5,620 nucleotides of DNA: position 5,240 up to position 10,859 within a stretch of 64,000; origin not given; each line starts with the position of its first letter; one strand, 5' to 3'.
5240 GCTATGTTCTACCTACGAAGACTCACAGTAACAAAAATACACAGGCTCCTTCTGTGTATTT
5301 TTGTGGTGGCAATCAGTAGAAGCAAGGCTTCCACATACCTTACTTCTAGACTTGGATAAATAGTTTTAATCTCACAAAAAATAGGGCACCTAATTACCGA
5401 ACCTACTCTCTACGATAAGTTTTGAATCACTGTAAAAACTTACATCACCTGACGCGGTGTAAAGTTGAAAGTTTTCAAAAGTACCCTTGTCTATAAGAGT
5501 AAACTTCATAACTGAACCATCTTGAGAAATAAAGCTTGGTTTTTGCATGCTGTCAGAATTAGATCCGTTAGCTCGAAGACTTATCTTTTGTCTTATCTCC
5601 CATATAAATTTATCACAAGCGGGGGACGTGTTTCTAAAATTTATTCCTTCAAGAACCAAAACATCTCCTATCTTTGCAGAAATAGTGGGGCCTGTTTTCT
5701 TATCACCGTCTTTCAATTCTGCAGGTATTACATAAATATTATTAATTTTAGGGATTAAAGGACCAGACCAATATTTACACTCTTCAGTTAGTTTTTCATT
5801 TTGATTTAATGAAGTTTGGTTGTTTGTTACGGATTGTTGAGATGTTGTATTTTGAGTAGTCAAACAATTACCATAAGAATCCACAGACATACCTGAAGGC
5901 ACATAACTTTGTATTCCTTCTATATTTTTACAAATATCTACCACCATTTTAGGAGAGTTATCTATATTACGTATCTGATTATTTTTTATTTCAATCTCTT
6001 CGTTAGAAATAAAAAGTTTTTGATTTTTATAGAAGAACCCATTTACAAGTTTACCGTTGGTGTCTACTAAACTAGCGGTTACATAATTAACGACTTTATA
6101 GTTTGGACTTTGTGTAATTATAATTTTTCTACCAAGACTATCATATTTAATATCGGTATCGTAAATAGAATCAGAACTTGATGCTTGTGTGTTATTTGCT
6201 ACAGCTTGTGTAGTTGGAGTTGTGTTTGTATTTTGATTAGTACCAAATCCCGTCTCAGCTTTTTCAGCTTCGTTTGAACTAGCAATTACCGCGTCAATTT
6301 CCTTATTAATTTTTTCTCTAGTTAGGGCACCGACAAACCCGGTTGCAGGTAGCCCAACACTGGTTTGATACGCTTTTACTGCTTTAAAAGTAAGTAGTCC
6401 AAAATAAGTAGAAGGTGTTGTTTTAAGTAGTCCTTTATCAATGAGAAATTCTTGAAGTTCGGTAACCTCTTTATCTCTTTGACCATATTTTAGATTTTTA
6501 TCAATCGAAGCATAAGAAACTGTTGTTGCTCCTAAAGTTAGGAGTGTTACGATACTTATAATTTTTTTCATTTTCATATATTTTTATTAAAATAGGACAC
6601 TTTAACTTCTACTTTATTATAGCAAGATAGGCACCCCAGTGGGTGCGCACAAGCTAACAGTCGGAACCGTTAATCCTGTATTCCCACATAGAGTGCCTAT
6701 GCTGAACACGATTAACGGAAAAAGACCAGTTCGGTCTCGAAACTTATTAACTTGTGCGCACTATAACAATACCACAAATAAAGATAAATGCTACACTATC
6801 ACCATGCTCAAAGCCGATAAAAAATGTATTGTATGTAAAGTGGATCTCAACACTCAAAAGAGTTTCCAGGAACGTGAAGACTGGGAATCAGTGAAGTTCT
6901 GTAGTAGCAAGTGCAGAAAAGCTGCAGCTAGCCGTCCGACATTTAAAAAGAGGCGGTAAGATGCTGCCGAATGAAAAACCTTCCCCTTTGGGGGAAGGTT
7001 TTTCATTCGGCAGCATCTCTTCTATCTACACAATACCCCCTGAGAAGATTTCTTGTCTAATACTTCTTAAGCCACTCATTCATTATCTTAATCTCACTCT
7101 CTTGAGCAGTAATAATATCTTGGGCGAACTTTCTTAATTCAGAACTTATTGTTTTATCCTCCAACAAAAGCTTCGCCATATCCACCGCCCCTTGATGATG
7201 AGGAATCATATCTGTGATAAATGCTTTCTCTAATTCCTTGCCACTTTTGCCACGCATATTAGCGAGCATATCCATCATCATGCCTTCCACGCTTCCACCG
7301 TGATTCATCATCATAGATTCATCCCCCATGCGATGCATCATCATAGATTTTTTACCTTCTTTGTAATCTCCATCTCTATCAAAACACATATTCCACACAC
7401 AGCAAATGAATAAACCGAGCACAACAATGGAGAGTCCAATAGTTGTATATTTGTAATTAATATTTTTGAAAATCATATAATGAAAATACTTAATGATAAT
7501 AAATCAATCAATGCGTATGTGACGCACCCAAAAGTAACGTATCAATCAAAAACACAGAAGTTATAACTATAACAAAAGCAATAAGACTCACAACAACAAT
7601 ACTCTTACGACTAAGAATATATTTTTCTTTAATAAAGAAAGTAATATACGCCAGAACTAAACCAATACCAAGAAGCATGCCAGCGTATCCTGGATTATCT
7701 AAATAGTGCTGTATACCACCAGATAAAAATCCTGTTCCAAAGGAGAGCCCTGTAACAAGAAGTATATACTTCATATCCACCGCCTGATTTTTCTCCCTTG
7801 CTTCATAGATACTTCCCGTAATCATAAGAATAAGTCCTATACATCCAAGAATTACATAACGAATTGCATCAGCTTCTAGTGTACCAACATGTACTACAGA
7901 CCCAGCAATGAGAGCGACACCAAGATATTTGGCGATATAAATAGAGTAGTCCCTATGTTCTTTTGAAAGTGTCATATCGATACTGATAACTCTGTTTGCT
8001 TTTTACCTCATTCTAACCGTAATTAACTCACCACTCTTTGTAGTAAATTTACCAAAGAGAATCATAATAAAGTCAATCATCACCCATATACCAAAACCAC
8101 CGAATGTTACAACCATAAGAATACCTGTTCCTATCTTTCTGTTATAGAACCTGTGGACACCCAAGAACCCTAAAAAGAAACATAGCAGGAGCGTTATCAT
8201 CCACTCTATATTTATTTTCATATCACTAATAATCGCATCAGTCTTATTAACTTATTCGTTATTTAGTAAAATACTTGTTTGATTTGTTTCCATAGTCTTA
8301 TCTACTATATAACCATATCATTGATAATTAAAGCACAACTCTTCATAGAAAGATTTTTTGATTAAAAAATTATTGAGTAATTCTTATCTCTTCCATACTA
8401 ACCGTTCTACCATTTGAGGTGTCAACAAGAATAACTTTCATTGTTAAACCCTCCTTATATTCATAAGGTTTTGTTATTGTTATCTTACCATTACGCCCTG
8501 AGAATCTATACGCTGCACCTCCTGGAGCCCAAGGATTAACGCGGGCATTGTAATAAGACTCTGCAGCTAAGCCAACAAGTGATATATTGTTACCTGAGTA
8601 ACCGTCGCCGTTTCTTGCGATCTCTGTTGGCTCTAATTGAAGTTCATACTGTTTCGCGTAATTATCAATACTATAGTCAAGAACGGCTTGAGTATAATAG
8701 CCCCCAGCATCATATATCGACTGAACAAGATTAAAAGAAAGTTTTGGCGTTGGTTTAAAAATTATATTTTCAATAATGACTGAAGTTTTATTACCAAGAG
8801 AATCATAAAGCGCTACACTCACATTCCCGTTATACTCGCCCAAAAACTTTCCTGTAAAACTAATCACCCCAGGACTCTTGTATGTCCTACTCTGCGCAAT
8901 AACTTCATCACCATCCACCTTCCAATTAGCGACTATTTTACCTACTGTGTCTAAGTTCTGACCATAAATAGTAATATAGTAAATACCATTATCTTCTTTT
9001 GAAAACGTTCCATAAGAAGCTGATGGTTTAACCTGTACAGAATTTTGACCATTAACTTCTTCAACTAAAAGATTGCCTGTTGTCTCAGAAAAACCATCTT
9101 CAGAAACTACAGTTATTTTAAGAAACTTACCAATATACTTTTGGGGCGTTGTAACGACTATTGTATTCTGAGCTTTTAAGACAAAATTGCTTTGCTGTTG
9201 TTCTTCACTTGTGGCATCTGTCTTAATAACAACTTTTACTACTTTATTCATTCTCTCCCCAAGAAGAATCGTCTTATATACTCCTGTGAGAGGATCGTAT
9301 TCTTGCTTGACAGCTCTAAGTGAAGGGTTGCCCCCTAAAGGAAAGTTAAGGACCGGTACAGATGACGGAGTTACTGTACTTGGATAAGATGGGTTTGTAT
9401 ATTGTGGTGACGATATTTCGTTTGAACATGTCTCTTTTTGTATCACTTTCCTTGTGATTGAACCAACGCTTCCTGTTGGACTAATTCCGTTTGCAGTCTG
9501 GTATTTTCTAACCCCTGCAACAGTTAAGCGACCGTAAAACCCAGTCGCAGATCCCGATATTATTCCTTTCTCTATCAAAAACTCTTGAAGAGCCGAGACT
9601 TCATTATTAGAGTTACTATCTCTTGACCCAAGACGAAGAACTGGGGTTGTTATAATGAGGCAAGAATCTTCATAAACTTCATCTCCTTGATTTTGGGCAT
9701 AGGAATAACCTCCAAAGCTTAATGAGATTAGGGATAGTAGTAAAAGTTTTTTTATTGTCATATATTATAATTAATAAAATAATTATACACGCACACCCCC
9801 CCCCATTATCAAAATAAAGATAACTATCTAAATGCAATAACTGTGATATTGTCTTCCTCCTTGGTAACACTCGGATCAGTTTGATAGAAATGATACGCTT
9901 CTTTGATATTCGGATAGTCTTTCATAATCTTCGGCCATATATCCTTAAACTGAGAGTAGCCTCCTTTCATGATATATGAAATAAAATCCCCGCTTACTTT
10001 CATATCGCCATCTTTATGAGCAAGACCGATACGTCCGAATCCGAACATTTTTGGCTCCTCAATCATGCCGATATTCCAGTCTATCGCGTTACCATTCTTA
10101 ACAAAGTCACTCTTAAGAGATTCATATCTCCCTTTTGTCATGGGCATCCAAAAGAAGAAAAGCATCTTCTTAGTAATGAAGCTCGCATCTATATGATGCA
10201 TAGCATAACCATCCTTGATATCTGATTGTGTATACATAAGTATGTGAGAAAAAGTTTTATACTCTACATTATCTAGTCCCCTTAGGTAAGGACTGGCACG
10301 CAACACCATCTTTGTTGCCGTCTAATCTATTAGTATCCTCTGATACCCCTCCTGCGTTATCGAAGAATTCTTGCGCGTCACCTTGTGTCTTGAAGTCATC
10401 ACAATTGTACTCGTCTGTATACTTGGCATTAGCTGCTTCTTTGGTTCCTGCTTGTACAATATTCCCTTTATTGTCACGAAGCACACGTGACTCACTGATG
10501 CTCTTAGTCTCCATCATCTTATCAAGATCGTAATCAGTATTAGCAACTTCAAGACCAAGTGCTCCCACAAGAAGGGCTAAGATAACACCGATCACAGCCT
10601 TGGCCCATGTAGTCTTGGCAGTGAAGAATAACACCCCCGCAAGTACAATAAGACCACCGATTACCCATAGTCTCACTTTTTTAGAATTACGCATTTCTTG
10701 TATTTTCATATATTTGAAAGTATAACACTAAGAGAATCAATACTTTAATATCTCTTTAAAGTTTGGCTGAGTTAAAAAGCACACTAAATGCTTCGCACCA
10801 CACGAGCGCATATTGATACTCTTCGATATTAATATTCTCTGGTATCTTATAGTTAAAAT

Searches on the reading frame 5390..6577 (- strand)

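Call 10: search_protein_families(library=pfam, proteins=[window:5390-6577:-], max_evalue=0.01)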
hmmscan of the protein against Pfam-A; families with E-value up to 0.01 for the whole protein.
window:5390-6577:- (395 aa): 1 family
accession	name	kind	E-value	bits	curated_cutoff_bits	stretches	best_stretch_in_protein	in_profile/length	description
PF01471.23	PG_binding_1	-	2.9e-11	43.8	23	1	35-89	2-56/57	Putative peptidoglycan binding domain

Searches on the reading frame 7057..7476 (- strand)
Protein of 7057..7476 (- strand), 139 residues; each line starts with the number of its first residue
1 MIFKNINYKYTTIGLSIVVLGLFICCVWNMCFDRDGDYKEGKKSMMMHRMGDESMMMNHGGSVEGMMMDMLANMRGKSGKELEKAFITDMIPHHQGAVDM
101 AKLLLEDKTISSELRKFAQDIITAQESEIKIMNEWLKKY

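Call 10: search_protein_families(library=pfam, proteins=[window:7057-7476:-], max_evalue=0.01)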
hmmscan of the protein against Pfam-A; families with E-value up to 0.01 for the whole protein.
window:7057-7476:- (139 aa): 2 families
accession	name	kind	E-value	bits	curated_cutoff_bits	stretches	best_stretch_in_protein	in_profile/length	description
PF03713.19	DUF305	-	4e-19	69.6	27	1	44-136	60-151/151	Domain of unknown function (DUF305)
PF13628.12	DUF4142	-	3.3e-05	24.6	27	1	67-121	71-124/138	Domain of unknown function (DUF4142)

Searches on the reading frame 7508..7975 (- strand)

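Call 10: search_protein_families(library=pfam, proteins=[window:7508-7975:-], max_evalue=0.01)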
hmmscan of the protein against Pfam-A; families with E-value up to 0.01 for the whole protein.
window:7508-7975:- (155 aa): 2 families
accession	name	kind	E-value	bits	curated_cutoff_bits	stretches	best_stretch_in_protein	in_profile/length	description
PF24961.1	NfeD_membrane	-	0.0031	18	26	1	13-83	45-113/119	NfeD integral membrane domain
PF12832.13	MFS_1_like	-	0.0044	16.6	25.2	1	71-145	218-295/373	MFS_1 like family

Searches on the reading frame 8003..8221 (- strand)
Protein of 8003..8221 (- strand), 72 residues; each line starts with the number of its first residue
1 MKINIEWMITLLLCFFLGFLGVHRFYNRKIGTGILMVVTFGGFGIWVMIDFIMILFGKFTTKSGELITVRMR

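Call 10: search_protein_families(library=pfam, proteins=[window:8003-8221:-], max_evalue=0.01)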
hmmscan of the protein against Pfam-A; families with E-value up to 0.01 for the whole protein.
window:8003-8221:- (72 aa): 1 family
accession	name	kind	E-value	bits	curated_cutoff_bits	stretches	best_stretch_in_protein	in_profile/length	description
PF05154.21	TM2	-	3e-17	63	27.9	1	7-52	5-51/51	TM2 domain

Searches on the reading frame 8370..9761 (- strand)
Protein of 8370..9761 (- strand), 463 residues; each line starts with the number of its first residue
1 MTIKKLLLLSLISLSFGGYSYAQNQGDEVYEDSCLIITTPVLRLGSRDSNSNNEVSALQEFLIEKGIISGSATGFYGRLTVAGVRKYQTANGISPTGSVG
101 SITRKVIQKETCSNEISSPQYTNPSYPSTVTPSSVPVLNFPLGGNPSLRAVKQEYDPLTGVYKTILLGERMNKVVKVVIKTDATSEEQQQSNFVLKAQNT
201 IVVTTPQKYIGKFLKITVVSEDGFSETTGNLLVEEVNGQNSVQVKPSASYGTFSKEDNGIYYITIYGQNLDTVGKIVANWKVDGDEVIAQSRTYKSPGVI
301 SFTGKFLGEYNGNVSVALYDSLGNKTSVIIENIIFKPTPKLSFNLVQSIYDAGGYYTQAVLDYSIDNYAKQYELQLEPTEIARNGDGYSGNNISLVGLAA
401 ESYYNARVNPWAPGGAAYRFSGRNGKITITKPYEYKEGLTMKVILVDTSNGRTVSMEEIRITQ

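Call 10: search_protein_families(library=pfam, proteins=[window:8370-9761:-], max_evalue=0.01)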
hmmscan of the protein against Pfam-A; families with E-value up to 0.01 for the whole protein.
window:8370-9761:- (463 aa): 1 family
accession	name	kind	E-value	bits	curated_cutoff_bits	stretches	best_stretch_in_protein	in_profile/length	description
PF01471.23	PG_binding_1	-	1.8e-11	44.5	23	1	52-106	2-56/57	Putative peptidoglycan binding domain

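Call 11: find_encoding_contigs(protein=window:8370-9761:-, flank=5000, max_places=10)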
Protein window:8370-9761:- (463 aa): 1 contig read that carries it; 1 place shown.
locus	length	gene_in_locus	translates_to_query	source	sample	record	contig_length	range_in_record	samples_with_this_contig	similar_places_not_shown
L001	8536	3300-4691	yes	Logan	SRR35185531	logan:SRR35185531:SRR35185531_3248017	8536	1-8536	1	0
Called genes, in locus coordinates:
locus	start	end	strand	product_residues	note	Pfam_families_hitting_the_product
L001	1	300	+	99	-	?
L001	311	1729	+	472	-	PF07992:Pyr_redox_2, PF00070:Pyr_redox, PF02852:Pyr_redox_dim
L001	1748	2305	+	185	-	PF10517:DM13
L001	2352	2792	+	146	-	PF05901:Excalibur (weak)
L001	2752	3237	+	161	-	-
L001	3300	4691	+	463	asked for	PF01471:PG_binding_1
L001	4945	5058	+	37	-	-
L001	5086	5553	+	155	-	-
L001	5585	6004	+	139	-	PF03713:DUF305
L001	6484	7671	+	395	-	PF01471:PG_binding_1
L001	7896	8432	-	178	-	-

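Call 14: find_homologous_proteins(query=window:8370-9761:-, max_evalue=0.001)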
Query window:8370-9761:- (463 aa): 6 proteins with E <= 0.001 among 8000 candidates.
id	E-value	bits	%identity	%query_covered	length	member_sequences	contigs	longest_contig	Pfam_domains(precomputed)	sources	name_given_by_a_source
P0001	0.0e+0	1011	100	100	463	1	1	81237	PF01471.24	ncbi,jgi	ncbi:MAG: putative peptidoglycan binding domain [Candidatus Parcubacteria bacterium]|jgi:peptidoglyc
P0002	2.3e-29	121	49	23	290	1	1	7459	PF01471.24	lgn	-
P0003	2.2e-18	84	45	29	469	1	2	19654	PF01471.24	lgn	-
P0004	3.9e-18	84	26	27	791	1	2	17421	PF00877.26,PF08823.17,PF22178.4,PF01471.24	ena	-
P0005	1.2e-17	82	41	16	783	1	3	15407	PF00877.26,PF08823.17,PF22178.4,PF01471.24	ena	-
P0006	1.7e-17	81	41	16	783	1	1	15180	PF00877.26,PF08823.17,PF22178.4,PF01471.24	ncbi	-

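Call 15: find_related_loci(query=window:8370-9761:-, collection=genome_contigs, flank=4000)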
Query window:8370-9761:- (463 aa) in genome_contigs; peptide patterns used: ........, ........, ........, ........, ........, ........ (x = any residue, [..] = any of these).
55 stretches matched a pattern, but none encodes a relative of the query by tblastn (E <= 1e-3).

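Call 50: predict_structure(protein=window:8370-9761:-)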
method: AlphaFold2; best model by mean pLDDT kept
length: 463 residues; sequences in the alignment: 1
mean_pLDDT: 33.5   pTM: 0.20
mean pLDDT of the five models: 33.5, 30.6, 29.6, 29.3, 28.6
residues with pLDDT >= 90: 0; 70-90: 0; 50-70: 7; < 50: 456
segments of 3 or more residues with pLDDT < 50: 4-57, 64-463
pLDDT, mean of each block of 10 residues (from residue 1): 39 29 32 38 33 46 45 41 46 37 34 33 25 27 35 38 36 30 28 29 38 39 34 39 34 32 34 34 32 29 30 29 29 26 27 27 27 30 29 27 31 37 36 37 37 35 32
secondary structure, 60 per line:
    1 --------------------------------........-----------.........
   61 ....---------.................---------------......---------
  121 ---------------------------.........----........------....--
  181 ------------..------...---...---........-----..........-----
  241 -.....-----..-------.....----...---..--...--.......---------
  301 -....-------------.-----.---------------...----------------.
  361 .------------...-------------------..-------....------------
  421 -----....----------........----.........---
elements in order: E33-40 H52-64 E74-80 H81-90 E106-108 E148-156 E161-168 E175-178 E201-203 E213-220 E226-235 E242-246 E261-265 E280-282 E285-291 E302-305 E341-343 E374-376 E405-408 E426-429 E440-447 E452-460

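Call 52: search_protein_representatives(protein=window:8370-9761:-)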
Query: 463 residues. Proteins with E-value up to 0.001 (for the whole library): 6262; up to 1e-10: 1214; up to 1e-30: 18. The best 150 are listed.
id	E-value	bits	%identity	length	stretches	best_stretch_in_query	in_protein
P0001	0.0e+00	1010.8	100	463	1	1-463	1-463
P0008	2.2e-52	194.8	32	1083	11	41-137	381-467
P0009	4.8e-47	177.1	35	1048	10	43-103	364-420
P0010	5.9e-41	157.1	39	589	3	9-139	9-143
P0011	2.1e-40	155.2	35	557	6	52-113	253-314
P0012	2.9e-37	144.9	36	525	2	8-115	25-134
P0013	5.1e-37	144.1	35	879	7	46-121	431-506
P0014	8.2e-37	143.4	36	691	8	51-120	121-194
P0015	3.3e-34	134.9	33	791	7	50-110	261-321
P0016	7.8e-34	133.6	35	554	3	7-137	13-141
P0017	1.1e-33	133.1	32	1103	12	55-108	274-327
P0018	1.8e-33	132.4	46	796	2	24-138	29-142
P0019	2.0e-33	132.3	42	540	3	27-148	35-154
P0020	3.8e-33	131.4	34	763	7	42-113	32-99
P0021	4.7e-33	131.1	45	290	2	4-115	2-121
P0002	7.4e-30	120.5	42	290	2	7-150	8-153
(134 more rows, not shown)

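Call 53: find_encoding_contigs(protein=P0002, flank=2500, max_places=4)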
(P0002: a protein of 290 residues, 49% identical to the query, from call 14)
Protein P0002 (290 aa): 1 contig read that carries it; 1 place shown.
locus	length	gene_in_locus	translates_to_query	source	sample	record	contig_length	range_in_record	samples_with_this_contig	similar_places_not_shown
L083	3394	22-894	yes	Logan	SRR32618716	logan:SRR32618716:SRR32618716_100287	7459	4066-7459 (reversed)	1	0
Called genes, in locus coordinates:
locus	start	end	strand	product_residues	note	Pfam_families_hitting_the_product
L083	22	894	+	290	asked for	PF01471:PG_binding_1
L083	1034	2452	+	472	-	PF00753:Lactamase_B, PF23023:Anti-Pycsar_Apyc1, PF12706:Lactamase_B_2 (weak), PF16661:Lactamase_B_6, PF10996:Beta-Casp, PF07521:RMMBL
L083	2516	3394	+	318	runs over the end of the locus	PF01209:Ubie_methyltran, PF13489:Methyltransf_23, PF13847:Methyltransf_31, PF08241:Methyltransf_11, PF08242:Methyltransf_12, PF13649:Methyltransf_25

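Call 54: find_encoding_contigs(protein=P0003, flank=2500, max_places=4)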
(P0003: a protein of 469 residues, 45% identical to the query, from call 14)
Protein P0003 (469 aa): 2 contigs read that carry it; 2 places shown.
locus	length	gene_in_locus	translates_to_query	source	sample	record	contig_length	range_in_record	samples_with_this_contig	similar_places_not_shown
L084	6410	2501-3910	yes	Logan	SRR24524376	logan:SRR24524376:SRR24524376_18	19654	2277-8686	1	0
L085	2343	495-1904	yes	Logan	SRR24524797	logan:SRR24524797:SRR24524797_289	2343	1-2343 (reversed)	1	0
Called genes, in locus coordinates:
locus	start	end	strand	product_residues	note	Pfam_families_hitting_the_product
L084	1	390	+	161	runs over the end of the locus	PF00828:Ribosomal_L27A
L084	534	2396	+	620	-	PF01471:PG_binding_1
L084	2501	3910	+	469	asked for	PF01471:PG_binding_1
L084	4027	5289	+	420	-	PF00344:SecY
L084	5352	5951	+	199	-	PF00406:ADK, PF02223:Thymidylate_kin (faint), PF13207:AAA_17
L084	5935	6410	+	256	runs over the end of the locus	PF00557:Peptidase_M24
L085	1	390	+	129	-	?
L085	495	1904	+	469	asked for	PF01471:PG_binding_1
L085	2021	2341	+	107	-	?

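Call 55: find_encoding_contigs(protein=P0010, flank=2500, max_places=4)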
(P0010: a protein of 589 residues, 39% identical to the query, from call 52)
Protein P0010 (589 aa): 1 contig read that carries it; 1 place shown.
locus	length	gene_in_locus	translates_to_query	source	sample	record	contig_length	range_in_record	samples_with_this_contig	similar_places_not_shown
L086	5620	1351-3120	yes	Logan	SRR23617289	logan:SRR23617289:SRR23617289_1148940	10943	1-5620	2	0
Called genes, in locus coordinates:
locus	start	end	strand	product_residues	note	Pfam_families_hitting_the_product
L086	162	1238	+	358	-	-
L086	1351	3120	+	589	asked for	PF01471:PG_binding_1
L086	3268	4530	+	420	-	PF00344:SecY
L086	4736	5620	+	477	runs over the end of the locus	PF01471:PG_binding_1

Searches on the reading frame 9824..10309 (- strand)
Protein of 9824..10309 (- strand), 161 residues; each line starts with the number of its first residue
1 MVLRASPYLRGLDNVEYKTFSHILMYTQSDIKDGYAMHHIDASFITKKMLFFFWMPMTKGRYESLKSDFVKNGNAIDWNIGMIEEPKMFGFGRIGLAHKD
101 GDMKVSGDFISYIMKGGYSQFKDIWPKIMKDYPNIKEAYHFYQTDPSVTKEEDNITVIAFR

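Call 10: search_protein_families(library=pfam, proteins=[window:9824-10309:-], max_evalue=0.01)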
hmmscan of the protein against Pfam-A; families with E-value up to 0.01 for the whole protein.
window:9824-10309:- (161 aa): 1 family
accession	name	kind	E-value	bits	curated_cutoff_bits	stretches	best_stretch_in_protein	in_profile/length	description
PF20603.3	Bact_hydrolase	-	0.00084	19.7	27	1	33-157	20-154/160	Bacterial hydrolase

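Call 51: find_encoding_contigs(protein=window:9824-10309:-, flank=3000, max_places=10)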
Protein window:9824-10309:- (161 aa): no gene with exactly this product is on record in the collection.

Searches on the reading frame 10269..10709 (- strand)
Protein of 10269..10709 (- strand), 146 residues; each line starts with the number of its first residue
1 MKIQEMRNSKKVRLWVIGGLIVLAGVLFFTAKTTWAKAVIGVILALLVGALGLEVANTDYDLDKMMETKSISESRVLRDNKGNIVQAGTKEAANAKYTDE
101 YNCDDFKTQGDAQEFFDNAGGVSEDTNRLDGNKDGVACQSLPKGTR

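Call 10: search_protein_families(library=pfam, proteins=[window:10269-10709:-], max_evalue=0.01)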
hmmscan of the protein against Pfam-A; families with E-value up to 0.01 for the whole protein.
window:10269-10709:- (146 aa): 1 family
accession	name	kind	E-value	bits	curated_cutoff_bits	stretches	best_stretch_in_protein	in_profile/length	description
PF05901.16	Excalibur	-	2.5e-06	28.1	22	1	101-138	2-35/36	Excalibur calcium-binding domain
